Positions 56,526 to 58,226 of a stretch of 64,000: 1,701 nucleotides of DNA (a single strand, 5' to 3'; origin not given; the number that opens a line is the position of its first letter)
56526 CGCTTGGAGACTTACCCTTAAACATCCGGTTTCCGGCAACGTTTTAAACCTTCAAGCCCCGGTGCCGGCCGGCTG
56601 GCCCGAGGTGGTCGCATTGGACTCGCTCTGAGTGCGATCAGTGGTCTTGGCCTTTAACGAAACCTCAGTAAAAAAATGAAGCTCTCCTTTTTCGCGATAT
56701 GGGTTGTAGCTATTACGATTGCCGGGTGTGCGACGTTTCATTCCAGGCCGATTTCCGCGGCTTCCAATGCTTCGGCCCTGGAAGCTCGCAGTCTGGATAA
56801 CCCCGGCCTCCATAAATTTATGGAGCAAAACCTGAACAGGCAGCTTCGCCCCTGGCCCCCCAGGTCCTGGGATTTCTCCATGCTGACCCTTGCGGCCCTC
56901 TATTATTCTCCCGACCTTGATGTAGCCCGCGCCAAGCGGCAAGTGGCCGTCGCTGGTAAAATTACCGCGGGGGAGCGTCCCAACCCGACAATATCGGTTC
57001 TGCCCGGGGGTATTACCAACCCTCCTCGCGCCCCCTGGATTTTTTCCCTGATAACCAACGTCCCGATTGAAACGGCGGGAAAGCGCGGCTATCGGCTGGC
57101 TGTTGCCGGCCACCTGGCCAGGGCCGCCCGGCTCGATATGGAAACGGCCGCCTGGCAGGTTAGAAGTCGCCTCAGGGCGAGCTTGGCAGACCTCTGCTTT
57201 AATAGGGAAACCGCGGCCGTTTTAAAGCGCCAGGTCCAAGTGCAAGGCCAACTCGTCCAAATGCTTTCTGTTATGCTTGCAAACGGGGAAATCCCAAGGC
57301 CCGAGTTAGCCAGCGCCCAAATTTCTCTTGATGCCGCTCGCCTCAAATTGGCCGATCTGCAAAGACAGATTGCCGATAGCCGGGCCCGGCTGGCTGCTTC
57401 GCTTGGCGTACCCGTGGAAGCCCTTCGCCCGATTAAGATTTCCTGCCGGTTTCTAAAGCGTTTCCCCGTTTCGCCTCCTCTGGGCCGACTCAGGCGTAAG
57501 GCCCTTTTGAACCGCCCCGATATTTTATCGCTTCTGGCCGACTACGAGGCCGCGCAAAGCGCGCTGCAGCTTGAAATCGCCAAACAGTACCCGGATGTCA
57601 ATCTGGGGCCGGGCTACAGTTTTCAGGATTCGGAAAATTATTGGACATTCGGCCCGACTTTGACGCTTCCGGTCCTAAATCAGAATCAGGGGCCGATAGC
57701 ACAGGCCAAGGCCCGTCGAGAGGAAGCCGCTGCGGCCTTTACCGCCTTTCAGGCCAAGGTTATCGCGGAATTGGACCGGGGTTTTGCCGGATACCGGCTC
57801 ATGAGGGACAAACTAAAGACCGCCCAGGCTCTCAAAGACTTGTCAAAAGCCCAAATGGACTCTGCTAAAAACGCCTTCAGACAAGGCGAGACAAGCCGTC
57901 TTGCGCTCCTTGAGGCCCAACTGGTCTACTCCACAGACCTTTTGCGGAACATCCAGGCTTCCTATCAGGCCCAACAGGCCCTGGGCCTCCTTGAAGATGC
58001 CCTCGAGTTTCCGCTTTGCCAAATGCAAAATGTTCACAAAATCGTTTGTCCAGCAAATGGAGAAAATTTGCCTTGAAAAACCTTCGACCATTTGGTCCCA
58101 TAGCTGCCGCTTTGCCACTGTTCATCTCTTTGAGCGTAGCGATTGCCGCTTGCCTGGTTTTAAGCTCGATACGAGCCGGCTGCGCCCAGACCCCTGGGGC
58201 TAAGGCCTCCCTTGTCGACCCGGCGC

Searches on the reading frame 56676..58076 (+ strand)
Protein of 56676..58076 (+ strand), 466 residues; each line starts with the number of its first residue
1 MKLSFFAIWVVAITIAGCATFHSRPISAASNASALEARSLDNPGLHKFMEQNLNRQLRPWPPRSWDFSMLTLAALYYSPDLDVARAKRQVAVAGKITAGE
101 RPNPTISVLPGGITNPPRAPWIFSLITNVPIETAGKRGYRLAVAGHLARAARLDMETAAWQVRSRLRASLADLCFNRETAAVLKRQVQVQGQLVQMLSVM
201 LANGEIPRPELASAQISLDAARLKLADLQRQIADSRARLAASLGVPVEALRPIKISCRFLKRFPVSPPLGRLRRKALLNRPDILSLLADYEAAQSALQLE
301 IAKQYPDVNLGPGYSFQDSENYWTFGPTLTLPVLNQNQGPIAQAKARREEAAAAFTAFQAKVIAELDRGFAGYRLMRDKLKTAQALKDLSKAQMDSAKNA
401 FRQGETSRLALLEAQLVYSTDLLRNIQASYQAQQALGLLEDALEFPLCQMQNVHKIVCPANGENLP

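Call 23: search_protein_families(library=pfam, proteins=[window:56676-58076:+], max_evalue=0.00001)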
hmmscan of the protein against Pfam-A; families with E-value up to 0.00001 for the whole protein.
window:56676-58076:+ (466 aa): 1 family
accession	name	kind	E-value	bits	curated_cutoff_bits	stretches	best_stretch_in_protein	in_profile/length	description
PF02321.23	OEP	-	1.1e-37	130.1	22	2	272-442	4-185/187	Outer membrane efflux protein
